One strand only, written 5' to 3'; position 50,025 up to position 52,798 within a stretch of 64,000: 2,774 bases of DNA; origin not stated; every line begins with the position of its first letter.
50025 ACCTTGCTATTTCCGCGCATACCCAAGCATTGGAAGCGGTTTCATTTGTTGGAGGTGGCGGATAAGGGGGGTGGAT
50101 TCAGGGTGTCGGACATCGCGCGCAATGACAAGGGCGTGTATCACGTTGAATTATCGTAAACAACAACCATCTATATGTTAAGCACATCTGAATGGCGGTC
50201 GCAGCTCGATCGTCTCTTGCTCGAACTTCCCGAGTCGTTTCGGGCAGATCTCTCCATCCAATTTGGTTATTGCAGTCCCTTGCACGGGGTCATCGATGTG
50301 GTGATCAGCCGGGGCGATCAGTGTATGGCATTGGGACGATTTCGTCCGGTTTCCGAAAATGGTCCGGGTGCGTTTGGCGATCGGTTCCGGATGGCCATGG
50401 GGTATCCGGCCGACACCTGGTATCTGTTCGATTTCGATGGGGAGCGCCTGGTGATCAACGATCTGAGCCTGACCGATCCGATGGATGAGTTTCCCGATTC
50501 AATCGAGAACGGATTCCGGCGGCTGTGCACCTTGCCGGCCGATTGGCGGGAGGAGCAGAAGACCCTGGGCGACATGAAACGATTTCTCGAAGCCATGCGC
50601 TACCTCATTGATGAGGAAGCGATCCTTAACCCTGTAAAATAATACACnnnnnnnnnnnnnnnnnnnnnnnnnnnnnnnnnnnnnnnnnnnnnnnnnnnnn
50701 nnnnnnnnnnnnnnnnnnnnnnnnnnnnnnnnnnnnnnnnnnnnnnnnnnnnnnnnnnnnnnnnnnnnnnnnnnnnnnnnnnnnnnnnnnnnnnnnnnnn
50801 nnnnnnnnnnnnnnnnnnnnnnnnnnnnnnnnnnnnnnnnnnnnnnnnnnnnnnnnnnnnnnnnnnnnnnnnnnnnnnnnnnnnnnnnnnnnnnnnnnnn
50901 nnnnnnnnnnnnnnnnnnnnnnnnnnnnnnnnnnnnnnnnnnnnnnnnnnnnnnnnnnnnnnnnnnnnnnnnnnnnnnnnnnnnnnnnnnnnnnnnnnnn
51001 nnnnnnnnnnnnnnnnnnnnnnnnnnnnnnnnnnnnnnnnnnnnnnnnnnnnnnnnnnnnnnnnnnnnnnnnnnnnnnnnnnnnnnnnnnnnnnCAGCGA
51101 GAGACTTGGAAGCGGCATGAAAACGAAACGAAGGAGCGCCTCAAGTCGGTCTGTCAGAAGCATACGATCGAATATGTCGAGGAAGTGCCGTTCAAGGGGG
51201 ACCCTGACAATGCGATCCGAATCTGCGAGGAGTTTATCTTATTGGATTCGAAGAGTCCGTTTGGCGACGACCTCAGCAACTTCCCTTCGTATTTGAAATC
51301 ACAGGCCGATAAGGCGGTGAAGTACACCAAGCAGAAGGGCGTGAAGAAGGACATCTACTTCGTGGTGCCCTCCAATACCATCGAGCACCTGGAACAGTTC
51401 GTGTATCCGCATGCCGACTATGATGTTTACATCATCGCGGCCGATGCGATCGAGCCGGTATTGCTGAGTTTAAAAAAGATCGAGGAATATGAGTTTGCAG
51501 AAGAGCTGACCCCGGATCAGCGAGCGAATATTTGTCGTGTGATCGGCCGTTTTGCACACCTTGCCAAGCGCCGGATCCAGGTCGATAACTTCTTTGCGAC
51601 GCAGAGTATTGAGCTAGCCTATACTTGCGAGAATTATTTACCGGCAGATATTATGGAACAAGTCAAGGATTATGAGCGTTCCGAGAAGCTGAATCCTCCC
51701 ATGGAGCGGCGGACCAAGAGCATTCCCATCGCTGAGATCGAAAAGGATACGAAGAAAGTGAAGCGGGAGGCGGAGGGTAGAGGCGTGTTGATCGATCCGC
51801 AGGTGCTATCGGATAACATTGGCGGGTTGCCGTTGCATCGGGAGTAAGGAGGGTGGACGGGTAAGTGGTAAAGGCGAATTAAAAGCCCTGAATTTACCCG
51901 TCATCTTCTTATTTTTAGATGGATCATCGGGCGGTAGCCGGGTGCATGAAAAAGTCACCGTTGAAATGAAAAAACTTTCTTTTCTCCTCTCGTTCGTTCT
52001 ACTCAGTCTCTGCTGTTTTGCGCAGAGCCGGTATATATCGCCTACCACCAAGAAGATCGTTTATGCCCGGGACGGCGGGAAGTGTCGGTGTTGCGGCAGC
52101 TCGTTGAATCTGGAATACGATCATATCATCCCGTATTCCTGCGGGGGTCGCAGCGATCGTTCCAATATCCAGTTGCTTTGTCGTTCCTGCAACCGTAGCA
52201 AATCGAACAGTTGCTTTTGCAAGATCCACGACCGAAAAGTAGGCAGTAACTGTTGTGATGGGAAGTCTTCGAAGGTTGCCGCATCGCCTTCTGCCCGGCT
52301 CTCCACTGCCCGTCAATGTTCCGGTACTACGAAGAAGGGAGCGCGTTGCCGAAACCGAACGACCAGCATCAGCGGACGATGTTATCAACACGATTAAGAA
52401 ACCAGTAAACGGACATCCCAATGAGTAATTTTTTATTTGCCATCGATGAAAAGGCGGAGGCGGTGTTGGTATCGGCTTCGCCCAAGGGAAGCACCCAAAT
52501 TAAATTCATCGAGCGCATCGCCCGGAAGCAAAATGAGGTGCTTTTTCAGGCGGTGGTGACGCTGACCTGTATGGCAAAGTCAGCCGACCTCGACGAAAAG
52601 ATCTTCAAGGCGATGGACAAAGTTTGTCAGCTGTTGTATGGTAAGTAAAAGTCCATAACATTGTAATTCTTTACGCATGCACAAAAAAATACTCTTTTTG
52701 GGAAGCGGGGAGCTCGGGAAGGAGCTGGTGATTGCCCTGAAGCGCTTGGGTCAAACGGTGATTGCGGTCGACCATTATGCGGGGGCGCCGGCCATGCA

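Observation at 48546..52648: WYL-regulator-linked five-gene cassette with an RmuC-like nuclease candidate and an HNH endonuclease: candidate uncharacterised defence or DNA-damage module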

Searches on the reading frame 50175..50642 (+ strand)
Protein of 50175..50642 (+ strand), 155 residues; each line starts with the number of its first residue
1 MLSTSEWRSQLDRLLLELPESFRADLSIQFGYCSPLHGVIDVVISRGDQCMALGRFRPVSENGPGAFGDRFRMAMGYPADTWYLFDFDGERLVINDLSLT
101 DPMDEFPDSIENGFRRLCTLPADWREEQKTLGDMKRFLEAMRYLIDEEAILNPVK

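Call 3: search_protein_families(library=pfam, proteins=[window:50175-50642:+], max_evalue=1)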
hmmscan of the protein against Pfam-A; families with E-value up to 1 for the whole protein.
window:50175-50642:+ (155 aa): 0 families

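Call 4: search_protein_families(library=padloc, proteins=[window:50175-50642:+], max_evalue=1)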
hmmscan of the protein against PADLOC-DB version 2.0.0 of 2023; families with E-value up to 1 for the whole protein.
window:50175-50642:+ (155 aa): 0 families

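Call 5: search_protein_families(library=ncbifam, proteins=[window:50175-50642:+], max_evalue=1)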
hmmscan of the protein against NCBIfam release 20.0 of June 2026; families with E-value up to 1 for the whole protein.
window:50175-50642:+ (155 aa): 0 families

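Call 7: search_protein_families(library=phrogs, proteins=[window:50175-50642:+], max_evalue=0.1)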
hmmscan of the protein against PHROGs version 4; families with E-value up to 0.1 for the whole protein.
window:50175-50642:+ (155 aa): 0 families

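Call 17: find_homologous_proteins(query=window:50175-50642:+)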
Query window:50175-50642:+ (155 aa): 44 proteins with E <= 0.001 among 65 candidates.
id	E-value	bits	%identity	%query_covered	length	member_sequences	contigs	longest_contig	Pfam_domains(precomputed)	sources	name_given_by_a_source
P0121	4.0e-101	354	100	100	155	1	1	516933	-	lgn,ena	-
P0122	7.8e-87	307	88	100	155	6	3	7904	-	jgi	-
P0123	3.1e-78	279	80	100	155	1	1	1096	-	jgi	-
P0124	1.1e-76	274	79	100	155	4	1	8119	-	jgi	-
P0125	9.4e-74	265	76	100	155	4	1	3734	-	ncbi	-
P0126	3.5e-73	263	75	100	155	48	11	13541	-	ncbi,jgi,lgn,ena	jgi:hypothetical protein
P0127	7.2e-73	262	74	100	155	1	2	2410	-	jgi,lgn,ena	jgi:hypothetical protein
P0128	2.3e-72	260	75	100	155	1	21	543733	-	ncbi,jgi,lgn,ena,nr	ncbi:MAG: hypothetical protein FJX92_01595 [Bacteroidetes bacterium]|nr:hypothetical protein [Bacter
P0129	5.0e-72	259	74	100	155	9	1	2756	-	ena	-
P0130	6.6e-71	255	74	100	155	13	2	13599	-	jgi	jgi:hypothetical protein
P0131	5.7e-70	252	72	100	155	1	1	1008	-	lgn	-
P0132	6.1e-70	252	74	100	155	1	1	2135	-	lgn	-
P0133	7.6e-70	252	75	94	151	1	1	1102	-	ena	-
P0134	7.9e-70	252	73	100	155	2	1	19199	-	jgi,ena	-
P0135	1.8e-69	251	78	92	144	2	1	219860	-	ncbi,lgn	ncbi:MAG: hypothetical protein ACKO6Q_05270 [Bacteroidota bacterium]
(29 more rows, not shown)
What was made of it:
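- g1 and g2 are confined to a narrow clade (call 17).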

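Call 57: predict_structure(alignment_id=A6)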
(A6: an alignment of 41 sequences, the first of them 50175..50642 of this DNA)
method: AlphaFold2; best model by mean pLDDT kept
length: 155 residues; sequences in the alignment: 41
mean_pLDDT: 87.0   pTM: 0.78
mean pLDDT of the five models: 87.0, 86.5, 85.3, 83.6, 79.6
residues with pLDDT >= 90: 73; 70-90: 72; 50-70: 9; < 50: 1
segments of 3 or more residues with pLDDT < 50: none
pLDDT, mean of each block of 10 residues (from residue 1): 81 86 88 85 93 92 82 90 94 94 92 93 91 88 73 54
secondary structure, 60 per line:
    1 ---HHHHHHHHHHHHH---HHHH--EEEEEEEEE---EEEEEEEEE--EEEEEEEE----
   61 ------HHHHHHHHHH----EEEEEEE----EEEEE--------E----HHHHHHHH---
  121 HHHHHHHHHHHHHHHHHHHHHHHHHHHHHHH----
elements in order: H4-16 H20-23 E26-34 E38-46 E49-56 H67-76 E81-87 E92-96 H110-117 H121-151
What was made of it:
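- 50175..50642 (+): g2, 155 aa, accessory protein; predicted restriction-endonuclease-like fold without the canonical D...(D/E)xK triad. AlphaFold pLDDT 87 (call 57).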

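Call 69: fold_search(model_id=the predicted structure, library=pdb)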
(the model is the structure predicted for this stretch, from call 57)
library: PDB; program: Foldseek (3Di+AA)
matches with E <= 10: 459; with E <= 0.001: 0
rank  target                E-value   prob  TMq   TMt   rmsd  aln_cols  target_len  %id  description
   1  3s1s                  1.6e-02  0.97  0.39  0.09   6.5       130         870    9  Characterization and crystal structure of the type IIG restriction endonuclease BpuSI (released 2011-07-13)
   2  3h1t                  5.2e-02  0.94  0.46  0.17   6.7       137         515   14  The fragment structure of a putative HsdR subunit of a type I restriction enzyme from Vibrio vulnificus YJ016 (released 2009-10-20)
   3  1wdj_A                6.3e-02  0.77  0.34  0.30   5.4       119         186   13  Crystal structure of TT1808 from Thermus thermophilus HB8 (released 2004-11-17)
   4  7lo5_B                8.6e-02  0.77  0.41  0.09  13.6       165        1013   16  cryoEM structure DrdV-DNA complex (released 2021-03-17)
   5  1gef_B                8.6e-02  0.66  0.35  0.43   5.6       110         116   11  Crystal structure of the archaeal holliday junction resolvase HJC (released 2001-03-21)
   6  9y1l_A                1.5e-01  0.51  0.33  0.34   6.3       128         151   12  Crystal Structure of Putative Restriction Endonuclease Domain-Containing Protein from Leptospirillum ferriphilum YSK (released 2025-09-10)
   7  1kmm_A                1.6e-01  0.41  0.24  0.11   6.3        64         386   20  HISTIDYL-TRNA SYNTHETASE COMPLEXED WITH HISTIDYL-ADENYLATE (released 1997-12-17)
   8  1gef_E                1.8e-01  0.57  0.37  0.46   5.4       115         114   11  Crystal structure of the archaeal holliday junction resolvase HJC (released 2001-03-21)
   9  1kmm_B                1.8e-01  0.38  0.24  0.11   6.3        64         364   20  HISTIDYL-TRNA SYNTHETASE COMPLEXED WITH HISTIDYL-ADENYLATE (released 1997-12-17)
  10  9y1l_B                1.9e-01  0.54  0.36  0.36   6.2       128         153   12  Crystal Structure of Putative Restriction Endonuclease Domain-Containing Protein from Leptospirillum ferriphilum YSK (released 2025-09-10)
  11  1kmn_A                2.8e-01  0.30  0.23  0.11   6.3        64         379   20  HISTIDYL-TRNA SYNTHETASE COMPLEXED WITH HISTIDINOL AND ATP (released 1997-12-17)
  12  1y88                  3.3e-01  0.33  0.27  0.24   5.1        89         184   16  Crystal Structure of Protein of Unknown Function AF1548 (released 2004-12-21)
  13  7lvv_A                3.8e-01  0.51  0.45  0.09  13.6       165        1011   15  cryoEM structure DrdV-DNA complex (released 2021-03-17)
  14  4ckn_D                4.0e-01  0.08  0.17  0.15  15.2       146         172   14  Structure of an N-terminal fragment of Leishmania SAS-6 containing parts of its coiled coil domain, F257E mutant (released 2014-03-05)
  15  1kmm_D                4.3e-01  0.25  0.24  0.12   6.3        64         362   20  HISTIDYL-TRNA SYNTHETASE COMPLEXED WITH HISTIDYL-ADENYLATE (released 1997-12-17)
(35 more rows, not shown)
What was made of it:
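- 50175..50642 (+): Top Foldseek hits are BpuSI, HsdR fragment, TT1808 and Hjc, E 0.016-0.09 (call 69).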

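Call 76: search_solved_structures(query=A6, max_evalue=10)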
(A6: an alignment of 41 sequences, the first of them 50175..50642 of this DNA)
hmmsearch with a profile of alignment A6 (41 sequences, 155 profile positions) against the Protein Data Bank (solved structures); distinct sequences matched with E-value up to 10: 0.

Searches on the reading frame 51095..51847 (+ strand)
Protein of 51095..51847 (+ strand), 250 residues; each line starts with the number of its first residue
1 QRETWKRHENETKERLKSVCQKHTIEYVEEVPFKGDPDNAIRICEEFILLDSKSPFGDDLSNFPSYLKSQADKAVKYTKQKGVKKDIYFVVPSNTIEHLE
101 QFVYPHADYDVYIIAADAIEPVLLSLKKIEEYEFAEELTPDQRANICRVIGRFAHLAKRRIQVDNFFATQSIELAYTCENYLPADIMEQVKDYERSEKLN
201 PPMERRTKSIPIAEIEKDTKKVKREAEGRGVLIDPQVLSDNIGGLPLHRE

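Call 40: search_protein_representatives(alignment_id=A4)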
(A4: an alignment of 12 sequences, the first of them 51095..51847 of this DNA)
Query: 12 sequences, 253 profile positions. Proteins with E-value up to 0.001 (for the whole library): 366; up to 1e-10: 307; up to 1e-30: 161. The best 150 are listed.
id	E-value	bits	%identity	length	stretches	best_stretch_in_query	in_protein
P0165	7.2e-125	431.9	-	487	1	1-251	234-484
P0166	2.7e-124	430.0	-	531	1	1-250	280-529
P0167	2.9e-124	430.0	-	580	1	1-251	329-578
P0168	1.1e-123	428.1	-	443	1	1-249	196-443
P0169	1.4e-119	414.6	-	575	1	1-251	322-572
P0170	9.7e-118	408.6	-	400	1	1-250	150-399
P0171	1.0e-116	405.2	-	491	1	1-251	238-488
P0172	5.0e-116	403.0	-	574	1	1-250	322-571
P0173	1.4e-110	385.2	-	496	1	2-250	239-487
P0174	3.9e-109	380.4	-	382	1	2-249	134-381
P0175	3.9e-108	377.1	-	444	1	1-250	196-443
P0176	6.1e-106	369.9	-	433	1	1-250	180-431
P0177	1.5e-102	358.9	-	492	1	1-251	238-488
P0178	1.0e-100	352.8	-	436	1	1-250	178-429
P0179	9.2e-100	349.7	-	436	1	1-227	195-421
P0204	2.8e-83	295.7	-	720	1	1-250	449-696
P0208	1.2e-82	293.5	-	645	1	1-249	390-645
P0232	1.7e-74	266.9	-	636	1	2-244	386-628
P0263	1.8e-63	230.7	-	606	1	4-226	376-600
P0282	1.2e-55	205.2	-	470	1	3-248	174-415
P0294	1.3e-48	182.1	-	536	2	2-250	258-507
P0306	2.0e-41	158.5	-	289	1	1-240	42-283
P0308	1.2e-40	156.0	-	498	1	2-239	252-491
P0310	4.3e-39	150.9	-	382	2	3-223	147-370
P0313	5.7e-37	143.9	-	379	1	2-232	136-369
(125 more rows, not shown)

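Call 41: search_protein_families(library=pfam, proteins=[P0204, P0208, P0232, P0263, P0310, P0313, P0308, P0294, P0282, P0306], max_evalue=0.1)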
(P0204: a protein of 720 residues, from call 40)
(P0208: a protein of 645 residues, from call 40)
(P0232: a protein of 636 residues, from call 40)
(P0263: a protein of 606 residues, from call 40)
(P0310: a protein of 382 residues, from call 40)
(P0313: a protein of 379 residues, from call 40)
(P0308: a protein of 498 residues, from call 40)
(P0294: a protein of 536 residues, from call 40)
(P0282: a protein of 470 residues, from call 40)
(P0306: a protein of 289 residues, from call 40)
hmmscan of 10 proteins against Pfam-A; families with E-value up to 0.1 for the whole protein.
P0204 (720 aa): 7 families
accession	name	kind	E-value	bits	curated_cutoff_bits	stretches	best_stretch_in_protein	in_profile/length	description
PF06818.20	Fez1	-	1.7e-05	25.8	34.4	1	156-306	7-157/199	Fez1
PF07926.17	TPR_MLP1_2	-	0.00046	20.7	36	0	188-231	58-101/129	TPR/MLP1/MLP2-like protein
PF12277.13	DUF3618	-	0.008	16.8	24.9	0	162-185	5-28/47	Protein of unknown function (DUF3618)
PF08614.16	ATG16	-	0.01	16.4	33.7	1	215-298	74-157/200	Autophagy protein 16 (ATG16)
PF23735.1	KIF9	-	0.012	16.2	31.9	1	169-288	15-124/140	Kinesin-like protein KIF9 domain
PF19726.4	DUF6218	-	0.015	15.4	26.8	0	219-277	87-147/229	Family of unknown function (DUF6218)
PF11559.13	ADIP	-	0.045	14.3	34.3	0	193-280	58-149/151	Afadin- and alpha -actinin-Binding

P0208 (645 aa): 2 families
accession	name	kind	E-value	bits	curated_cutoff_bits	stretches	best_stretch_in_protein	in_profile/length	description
PF24319.2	DUF7491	-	0.011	16.4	30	1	287-349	26-88/90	Coiled-coil region of unknown function (DUF7491)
PF18121.7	TFA2_Winged_2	-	0.015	15.4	26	1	297-324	19-46/60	TFA2 Winged helix domain 2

P0232 (636 aa): 0 families

P0263 (606 aa): 2 families
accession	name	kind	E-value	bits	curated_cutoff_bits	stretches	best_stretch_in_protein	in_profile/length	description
PF06818.20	Fez1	-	1.7e-05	25.9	34.4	1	42-183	11-145/199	Fez1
PF16454.10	PI3K_P85_iSH2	-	0.0032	17.5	31.5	1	134-195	97-158/161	Phosphatidylinositol 3-kinase regulatory subunit P85 inter-SH2 domain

P0310 (382 aa): 2 families
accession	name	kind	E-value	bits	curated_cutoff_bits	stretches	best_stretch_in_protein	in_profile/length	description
PF13487.12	HD_5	-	0.04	14.1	27.2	0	284-325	68-108/170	HD domain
PF12138.14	Spherulin4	-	0.068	13.1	30.2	0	68-108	58-94/239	Spherulation-specific family 4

P0313 (379 aa): 0 families

P0308 (498 aa): 3 families
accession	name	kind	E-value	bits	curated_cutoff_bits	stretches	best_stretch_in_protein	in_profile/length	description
PF06818.20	Fez1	-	0.0039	18.1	34.4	1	43-171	43-171/199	Fez1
PF03009.23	GDPD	-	0.038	14.5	23.6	0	398-490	124-215/244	Glycerophosphoryl diester phosphodiesterase family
PF04859.17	DUF641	-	0.057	14.2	27.6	0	130-199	52-119/127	Plant protein of unknown function (DUF641)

P0294 (536 aa): 0 families

P0282 (470 aa): 3 families
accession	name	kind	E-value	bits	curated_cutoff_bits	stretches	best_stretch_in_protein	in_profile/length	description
PF20102.4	DUF6492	-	0.0013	18.3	22.9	1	243-299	29-84/291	Family of unknown function (DUF6492)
PF00353.25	HemolysinCabind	-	0.0018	18.7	23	1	421-449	4-32/36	RTX calcium-binding nonapeptide repeat (4 copies)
PF06818.20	Fez1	-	0.092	13.6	34.4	1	35-191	44-181/199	Fez1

P0306 (289 aa): 2 families
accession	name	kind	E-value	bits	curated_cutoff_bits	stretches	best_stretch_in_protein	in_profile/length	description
PF05013.17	FGase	-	0.014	16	28.9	1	30-67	95-136/219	N-formylglutamate amidohydrolase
PF05131.20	Pep3_Vps18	-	0.068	12.6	23.1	0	7-101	171-262/353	Pep3/Vps18/deep orange beta-propeller domain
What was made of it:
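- On RmuC (PF02646): None in 10 distant family members (call 41).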

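Call 52: search_dna_similar(query=window:51095-51847:+, collection=plasmids, mode=protein, max_evalue=0.001, max_rows=15)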
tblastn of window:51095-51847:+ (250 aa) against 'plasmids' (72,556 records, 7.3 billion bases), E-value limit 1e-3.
No match.

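Call 53: search_dna_similar(query=window:51095-51847:+, collection=phages, mode=protein, max_evalue=0.001, max_rows=15)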
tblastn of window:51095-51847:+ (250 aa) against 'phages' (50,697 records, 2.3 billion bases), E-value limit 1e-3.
No match.

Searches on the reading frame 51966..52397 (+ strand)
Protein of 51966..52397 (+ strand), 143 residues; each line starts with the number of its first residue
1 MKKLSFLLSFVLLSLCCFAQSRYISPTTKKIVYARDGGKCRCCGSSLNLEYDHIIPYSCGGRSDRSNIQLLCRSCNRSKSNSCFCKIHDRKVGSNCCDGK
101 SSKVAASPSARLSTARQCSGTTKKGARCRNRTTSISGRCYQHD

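Call 3: search_protein_families(library=pfam, proteins=[window:51966-52397:+], max_evalue=1)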
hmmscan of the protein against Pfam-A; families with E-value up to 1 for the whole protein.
window:51966-52397:+ (143 aa): 5 families
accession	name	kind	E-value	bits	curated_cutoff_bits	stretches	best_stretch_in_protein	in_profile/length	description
PF01844.29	HNH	-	2.3e-12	47.3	21.4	1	40-81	1-46/47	HNH endonuclease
PF14279.12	HNH_5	-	1.5e-08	34.8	27.5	1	40-82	1-46/56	HNH endonuclease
PF13395.12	HNH_4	-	0.00045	20.6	22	1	48-82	17-51/54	HNH endonuclease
PF20448.3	DUF6705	-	0.14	12.4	24.4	1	1-26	1-26/188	Family of unknown function (DUF6705)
PF09665.15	RE_Alw26IDE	-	0.25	10.9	23.1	1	50-82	261-292/507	Type II restriction endonuclease (RE_Alw26IDE)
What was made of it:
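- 51966..52397 (+): HNH endonuclease with a signal-peptide-like N-terminus; a neighbour, probably not part of the module. Pfam HNH 2.3e-12 (call 3).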

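Call 4: search_protein_families(library=padloc, proteins=[window:51966-52397:+], max_evalue=1)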
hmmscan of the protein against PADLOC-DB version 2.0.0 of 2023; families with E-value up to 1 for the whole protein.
window:51966-52397:+ (143 aa): 12 families
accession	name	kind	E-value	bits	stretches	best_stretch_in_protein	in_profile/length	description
PDLC03478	REase_II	-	3.4e-05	21.7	1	27-84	99-163/219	Type II restriction enzyme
PDLC03431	REase_II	-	0.00014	19.5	1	50-96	177-222/246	Type II restriction enzyme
PDLC01256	Cas9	-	0.00066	16.6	1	27-83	501-563/711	"CAS-II-A,CAS-II-B,CAS-II-C; effector__SPE"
PDLC00973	Cas9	-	0.0016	15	1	28-83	595-659/830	CRISPR subtype II RNA-guided endonuclease Cas9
PDLC00740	Effector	-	0.0019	15.1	1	25-54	17-46/391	Endonuclease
PDLC00337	PtuB1|PtuB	-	0.0031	15.4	1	19-82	38-107/216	Unknown function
PDLC03418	REase_II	-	0.0034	14.6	1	27-81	314-371/372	Type II restriction enzyme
PDLC02859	DpdF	-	0.0049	13.4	1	32-79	2-52/545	DpdF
PDLC03469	REase_II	-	0.013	12.5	1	46-81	264-298/522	Type II restriction enzyme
PDLC01999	SAVED1--SAVED_HNH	-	0.013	12.4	1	22-52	13-44/387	-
PDLC03566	REase_II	-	0.014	13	1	35-95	109-176/235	Type II restriction enzyme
PDLC00340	PtuB1|PtuB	-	0.058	11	1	37-90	66-121/268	Unknown function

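Call 5: search_protein_families(library=ncbifam, proteins=[window:51966-52397:+], max_evalue=1)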
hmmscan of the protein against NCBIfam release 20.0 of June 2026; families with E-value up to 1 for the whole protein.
window:51966-52397:+ (143 aa): 5 families
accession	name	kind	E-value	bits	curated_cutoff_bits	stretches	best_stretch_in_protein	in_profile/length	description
NF040563.1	guided_IscB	equivalog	7.7e-10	38.4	175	1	24-89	179-245/314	RNA-guided endonuclease IscB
NF049971.1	CRISPR_Cas9d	exception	4.2e-05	22.4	375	1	29-81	537-595/986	type II CRISPR RNA-guided endonuclease Cas9d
NF045806.1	GvpO_arch_Nterm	equivalog_domain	0.00087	18.8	52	1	116-143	1-27/35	gas vesicle protein GvpO, halophile-type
TIGR01865.2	cas_Csn1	equivalog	0.0067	14.7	100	1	48-83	593-628/1070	type II CRISPR RNA-guided endonuclease Cas9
TIGR02986.1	restrict_Alw26I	exception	0.013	14.8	443.85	1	42-81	250-288/425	Alw26I/Eco31I/Esp3I family type II restriction endonuclease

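Call 7: search_protein_families(library=phrogs, proteins=[window:51966-52397:+], max_evalue=0.1)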
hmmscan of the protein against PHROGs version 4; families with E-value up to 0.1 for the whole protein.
window:51966-52397:+ (143 aa): 37 families (the best 25 are shown)
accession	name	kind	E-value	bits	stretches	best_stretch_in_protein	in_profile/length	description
phrog_589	-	DNA, RNA and nucleotide metabolism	8.2e-14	52.7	1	26-81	80-140/179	HNH endonuclease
phrog_7785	-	DNA, RNA and nucleotide metabolism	3.7e-13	50.7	1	22-82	55-114/147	HNH endonuclease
phrog_1271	-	DNA, RNA and nucleotide metabolism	5e-13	50.2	1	24-81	253-317/361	HNH endonuclease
phrog_6050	-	DNA, RNA and nucleotide metabolism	3.6e-12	46.8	1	20-83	294-361/402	HNH endonuclease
phrog_7370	-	DNA, RNA and nucleotide metabolism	6.6e-11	43.3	1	23-82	27-86/115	HNH endonuclease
phrog_144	-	DNA, RNA and nucleotide metabolism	1.4e-10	42.1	1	29-81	76-134/175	HNH endonuclease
phrog_333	-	DNA, RNA and nucleotide metabolism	7.4e-10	40.1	1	28-81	24-80/138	HNH endonuclease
phrog_16726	-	DNA, RNA and nucleotide metabolism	1.1e-09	39.5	1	27-82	83-143/308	HNH endonuclease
phrog_2118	-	DNA, RNA and nucleotide metabolism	1.4e-09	38.9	1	24-82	163-224/301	HNH endonuclease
phrog_1035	-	DNA, RNA and nucleotide metabolism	3.3e-09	38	1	24-82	146-213/271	endonuclease VII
phrog_338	-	DNA, RNA and nucleotide metabolism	3.4e-09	37.5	1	33-86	203-266/340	HNH endonuclease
phrog_740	-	DNA, RNA and nucleotide metabolism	3.8e-09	37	1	22-77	23-82/332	HNH endonuclease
phrog_2214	-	DNA, RNA and nucleotide metabolism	6.8e-09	36.3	1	28-85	184-242/429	HNH endonuclease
phrog_5718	-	DNA, RNA and nucleotide metabolism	1.3e-07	32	1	27-83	118-177/394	HNH endonuclease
phrog_32453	-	DNA, RNA and nucleotide metabolism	1.4e-07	32.8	1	33-83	68-118/175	HNH endonuclease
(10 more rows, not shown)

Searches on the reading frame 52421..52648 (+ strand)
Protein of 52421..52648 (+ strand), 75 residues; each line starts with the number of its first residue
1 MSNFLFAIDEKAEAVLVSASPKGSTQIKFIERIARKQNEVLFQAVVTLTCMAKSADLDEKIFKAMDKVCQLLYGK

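Call 3: search_protein_families(library=pfam, proteins=[window:52421-52648:+], max_evalue=1)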
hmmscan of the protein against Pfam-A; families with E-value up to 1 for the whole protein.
window:52421-52648:+ (75 aa): 0 families

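Call 4: search_protein_families(library=padloc, proteins=[window:52421-52648:+], max_evalue=1)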
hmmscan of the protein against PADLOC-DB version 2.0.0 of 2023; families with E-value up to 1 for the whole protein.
window:52421-52648:+ (75 aa): 0 families

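Call 5: search_protein_families(library=ncbifam, proteins=[window:52421-52648:+], max_evalue=1)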
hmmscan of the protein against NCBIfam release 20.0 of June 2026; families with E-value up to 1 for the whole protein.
window:52421-52648:+ (75 aa): 0 families

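Call 7: search_protein_families(library=phrogs, proteins=[window:52421-52648:+], max_evalue=0.1)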
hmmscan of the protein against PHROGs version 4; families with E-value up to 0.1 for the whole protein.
window:52421-52648:+ (75 aa): 1 family
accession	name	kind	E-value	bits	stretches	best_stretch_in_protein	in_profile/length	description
phrog_10417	-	DNA, RNA and nucleotide metabolism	0.056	12.8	1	3-58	293-346/787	helicase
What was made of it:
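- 52421..52648 (+): g5, 75 aa, travels with the HNH gene; function unknown. No family hit (calls 3-5, 7).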
